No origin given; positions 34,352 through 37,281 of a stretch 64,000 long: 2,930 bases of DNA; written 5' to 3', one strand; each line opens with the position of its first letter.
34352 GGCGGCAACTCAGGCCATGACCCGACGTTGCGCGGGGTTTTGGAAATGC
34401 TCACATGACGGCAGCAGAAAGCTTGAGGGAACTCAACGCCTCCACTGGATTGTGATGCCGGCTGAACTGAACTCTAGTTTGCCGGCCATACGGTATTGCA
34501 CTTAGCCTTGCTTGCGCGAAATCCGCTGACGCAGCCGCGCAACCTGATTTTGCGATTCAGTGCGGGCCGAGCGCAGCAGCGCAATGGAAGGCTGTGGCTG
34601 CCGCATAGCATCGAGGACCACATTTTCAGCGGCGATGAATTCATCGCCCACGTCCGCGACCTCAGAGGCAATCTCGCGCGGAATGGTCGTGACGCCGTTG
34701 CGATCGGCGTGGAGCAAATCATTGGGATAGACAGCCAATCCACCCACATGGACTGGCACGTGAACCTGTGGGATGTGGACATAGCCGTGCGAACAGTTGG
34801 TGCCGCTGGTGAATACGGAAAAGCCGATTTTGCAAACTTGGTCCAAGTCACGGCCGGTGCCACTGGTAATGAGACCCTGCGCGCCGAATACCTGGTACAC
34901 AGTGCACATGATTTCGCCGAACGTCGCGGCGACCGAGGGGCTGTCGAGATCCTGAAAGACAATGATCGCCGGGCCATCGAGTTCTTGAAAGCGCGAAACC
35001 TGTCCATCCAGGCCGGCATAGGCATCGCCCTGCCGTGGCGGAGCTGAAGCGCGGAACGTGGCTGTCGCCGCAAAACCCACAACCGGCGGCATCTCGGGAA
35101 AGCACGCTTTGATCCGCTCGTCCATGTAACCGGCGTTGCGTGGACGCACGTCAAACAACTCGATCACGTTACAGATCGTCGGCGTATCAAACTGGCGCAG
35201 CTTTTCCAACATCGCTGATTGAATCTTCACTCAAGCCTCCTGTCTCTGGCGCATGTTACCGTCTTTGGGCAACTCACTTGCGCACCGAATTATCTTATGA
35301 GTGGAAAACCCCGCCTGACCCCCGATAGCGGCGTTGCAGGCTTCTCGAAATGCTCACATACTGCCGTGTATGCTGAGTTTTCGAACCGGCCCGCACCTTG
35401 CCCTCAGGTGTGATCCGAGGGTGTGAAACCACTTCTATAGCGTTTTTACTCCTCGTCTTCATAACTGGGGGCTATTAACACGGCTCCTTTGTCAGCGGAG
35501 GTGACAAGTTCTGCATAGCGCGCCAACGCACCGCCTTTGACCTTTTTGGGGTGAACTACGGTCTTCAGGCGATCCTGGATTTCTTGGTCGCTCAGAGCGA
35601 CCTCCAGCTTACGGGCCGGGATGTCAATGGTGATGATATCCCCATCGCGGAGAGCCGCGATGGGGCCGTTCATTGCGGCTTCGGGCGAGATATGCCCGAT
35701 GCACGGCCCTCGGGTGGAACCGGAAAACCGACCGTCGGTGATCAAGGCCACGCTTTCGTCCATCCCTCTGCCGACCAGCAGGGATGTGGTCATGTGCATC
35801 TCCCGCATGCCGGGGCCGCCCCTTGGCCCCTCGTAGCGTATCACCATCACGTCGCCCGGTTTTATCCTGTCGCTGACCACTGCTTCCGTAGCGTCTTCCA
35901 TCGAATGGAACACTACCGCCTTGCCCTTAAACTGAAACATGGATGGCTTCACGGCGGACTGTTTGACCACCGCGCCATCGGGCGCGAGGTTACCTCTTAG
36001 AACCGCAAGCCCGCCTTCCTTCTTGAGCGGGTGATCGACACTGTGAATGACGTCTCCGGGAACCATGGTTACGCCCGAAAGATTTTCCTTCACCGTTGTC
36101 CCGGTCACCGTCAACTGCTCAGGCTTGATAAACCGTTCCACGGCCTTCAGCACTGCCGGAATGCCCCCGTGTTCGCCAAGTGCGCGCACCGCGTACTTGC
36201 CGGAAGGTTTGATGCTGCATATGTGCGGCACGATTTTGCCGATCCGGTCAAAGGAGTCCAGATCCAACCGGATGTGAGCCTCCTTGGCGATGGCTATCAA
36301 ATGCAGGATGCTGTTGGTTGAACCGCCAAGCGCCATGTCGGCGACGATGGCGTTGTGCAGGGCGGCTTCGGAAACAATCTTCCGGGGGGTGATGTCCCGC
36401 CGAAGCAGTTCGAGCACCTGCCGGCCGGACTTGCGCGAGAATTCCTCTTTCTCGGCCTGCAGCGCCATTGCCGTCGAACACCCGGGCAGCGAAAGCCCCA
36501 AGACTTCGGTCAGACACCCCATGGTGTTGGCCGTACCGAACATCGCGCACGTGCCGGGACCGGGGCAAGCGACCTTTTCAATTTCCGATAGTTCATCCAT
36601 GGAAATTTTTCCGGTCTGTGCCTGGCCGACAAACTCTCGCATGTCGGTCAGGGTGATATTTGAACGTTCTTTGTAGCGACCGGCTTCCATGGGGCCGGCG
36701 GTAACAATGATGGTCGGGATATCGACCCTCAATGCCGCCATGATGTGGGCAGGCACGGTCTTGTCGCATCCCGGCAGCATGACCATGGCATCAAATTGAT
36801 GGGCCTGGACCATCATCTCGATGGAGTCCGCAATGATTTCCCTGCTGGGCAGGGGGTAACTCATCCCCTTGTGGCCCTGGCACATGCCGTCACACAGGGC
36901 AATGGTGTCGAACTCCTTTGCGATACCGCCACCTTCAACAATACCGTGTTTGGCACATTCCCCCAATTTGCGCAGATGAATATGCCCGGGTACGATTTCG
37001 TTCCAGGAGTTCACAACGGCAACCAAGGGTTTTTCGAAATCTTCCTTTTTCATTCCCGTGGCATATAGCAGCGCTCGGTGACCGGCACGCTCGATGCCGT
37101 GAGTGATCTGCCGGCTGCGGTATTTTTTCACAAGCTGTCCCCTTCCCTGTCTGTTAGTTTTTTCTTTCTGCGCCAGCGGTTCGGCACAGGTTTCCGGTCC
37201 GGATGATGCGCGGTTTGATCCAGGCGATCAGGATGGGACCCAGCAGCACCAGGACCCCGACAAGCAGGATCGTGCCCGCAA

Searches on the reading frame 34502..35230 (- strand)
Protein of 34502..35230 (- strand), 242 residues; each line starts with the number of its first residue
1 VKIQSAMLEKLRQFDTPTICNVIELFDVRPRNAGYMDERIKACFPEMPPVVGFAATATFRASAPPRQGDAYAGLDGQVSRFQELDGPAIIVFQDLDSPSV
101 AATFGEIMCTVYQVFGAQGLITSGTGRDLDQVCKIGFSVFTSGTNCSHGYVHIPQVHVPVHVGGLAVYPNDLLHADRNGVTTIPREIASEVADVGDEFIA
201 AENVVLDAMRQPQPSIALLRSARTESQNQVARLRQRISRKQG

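Call 20: search_protein_families(library=pfam, proteins=[window:34502-35230:-])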
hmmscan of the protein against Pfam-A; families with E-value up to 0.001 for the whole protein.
window:34502-35230:- (242 aa): 1 family
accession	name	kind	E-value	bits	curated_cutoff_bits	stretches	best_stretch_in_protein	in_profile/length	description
PF03737.21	RraA-like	-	6.2e-20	72.4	24.5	1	20-181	2-151/152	Aldolase/RraA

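Call 65: search_protein_families(library=ncbifam, max_evalue=1e-8, proteins=[window:34502-35230:-])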
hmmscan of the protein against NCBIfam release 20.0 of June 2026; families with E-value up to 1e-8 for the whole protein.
window:34502-35230:- (242 aa): 6 families
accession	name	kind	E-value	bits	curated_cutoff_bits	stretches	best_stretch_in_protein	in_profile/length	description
NF006093.0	PRK08245.1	subfamily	6.3e-22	78.1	208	1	3-219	6-221/240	hypothetical protein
NF009399.0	PRK12764.1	equivalog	1.2e-17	64.1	444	1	39-207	297-468/501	fumarylacetoacetate hydrolase family protein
NF006731.0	PRK09262.1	equivalog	2.8e-14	53.2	179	1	90-203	84-198/229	4-carboxy-4-hydroxy-2-oxoadipate aldolase/oxaloacetate decarboxylase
NF004850.0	PRK06201.1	subfamily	3.3e-14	52.9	231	1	94-221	87-215/222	hypothetical protein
TIGR02798.1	ligK_PcmE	equivalog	1.2e-12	47.9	304.5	1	90-202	78-191/222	4-carboxy-4-hydroxy-2-oxoadipate aldolase/oxaloacetate decarboxylase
NF005442.0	PRK07028.1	equivalog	2.1e-11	43.1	593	1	89-211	292-413/430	bifunctional hexulose-6-phosphate synthase/ribonuclease regulator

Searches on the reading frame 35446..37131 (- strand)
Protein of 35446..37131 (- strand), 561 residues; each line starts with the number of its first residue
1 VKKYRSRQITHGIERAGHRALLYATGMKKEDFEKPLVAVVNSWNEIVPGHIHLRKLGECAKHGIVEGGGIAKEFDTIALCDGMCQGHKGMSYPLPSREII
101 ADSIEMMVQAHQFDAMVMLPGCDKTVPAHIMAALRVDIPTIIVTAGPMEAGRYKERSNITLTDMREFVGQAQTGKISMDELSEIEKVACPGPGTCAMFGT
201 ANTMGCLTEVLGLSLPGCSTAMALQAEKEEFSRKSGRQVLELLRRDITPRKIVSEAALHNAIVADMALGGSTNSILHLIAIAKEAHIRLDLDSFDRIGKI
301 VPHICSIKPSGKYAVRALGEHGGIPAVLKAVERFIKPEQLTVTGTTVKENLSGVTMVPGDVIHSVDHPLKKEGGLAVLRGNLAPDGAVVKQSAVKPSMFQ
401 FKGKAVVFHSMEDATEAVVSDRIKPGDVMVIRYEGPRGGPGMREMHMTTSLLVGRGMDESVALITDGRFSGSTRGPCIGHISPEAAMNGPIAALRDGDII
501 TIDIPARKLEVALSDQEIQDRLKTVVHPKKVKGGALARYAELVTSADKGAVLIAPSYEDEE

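Call 20: search_protein_families(library=pfam, proteins=[window:35446-37131:-])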
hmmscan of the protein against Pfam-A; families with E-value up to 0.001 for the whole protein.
window:35446-37131:- (561 aa): 2 families
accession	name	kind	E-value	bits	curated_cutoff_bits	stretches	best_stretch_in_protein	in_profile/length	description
PF00920.27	ILVD_EDD_N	-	2.1e-125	418.5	27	1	34-350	1-316/316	Dihydroxy-acid/6-phosphogluconate dehydratase N-terminal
PF24877.1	ILV_EDD_C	-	2.3e-77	259.2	27.7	1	360-550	1-191/191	Dihydroxy-acid/6-phosphogluconate dehydratase C-terminal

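Call 65: search_protein_families(library=ncbifam, max_evalue=1e-8, proteins=[window:35446-37131:-])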
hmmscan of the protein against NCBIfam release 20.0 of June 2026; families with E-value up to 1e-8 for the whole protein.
window:35446-37131:- (561 aa): 8 families
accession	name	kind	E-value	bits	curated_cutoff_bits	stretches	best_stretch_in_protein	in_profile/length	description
NF002068.0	PRK00911.1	subfamily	1.2e-225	750.3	644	1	2-552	3-555/559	dihydroxy-acid dehydratase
TIGR00110.1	ilvD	equivalog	1e-221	737.3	618.15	1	18-552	2-541/543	dihydroxy-acid dehydratase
NF009103.0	PRK12448.1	equivalog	7.1e-179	595.9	710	2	1-352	1-362/616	dihydroxy-acid dehydratase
NF004784.0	PRK06131.1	subfamily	4.1e-148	494.3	539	1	10-552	18-560/576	dihydroxy-acid dehydratase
NF009559.0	PRK13016.1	equivalog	5.8e-139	464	882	1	13-550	21-559/578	L-arabinonate dehydratase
NF009560.0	PRK13017.1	subfamily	1.1e-123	413.6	684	1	22-552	32-575/595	dihydroxy-acid dehydratase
TIGR01196.1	edd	equivalog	7.9e-88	295.2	708.25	1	31-552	61-599/601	phosphogluconate dehydratase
TIGR03432.1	yjhG_yagF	hypoth_equivalog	4.5e-71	239.8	808.15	2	50-352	83-389/640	YjhG/YagF family D-xylonate dehydratase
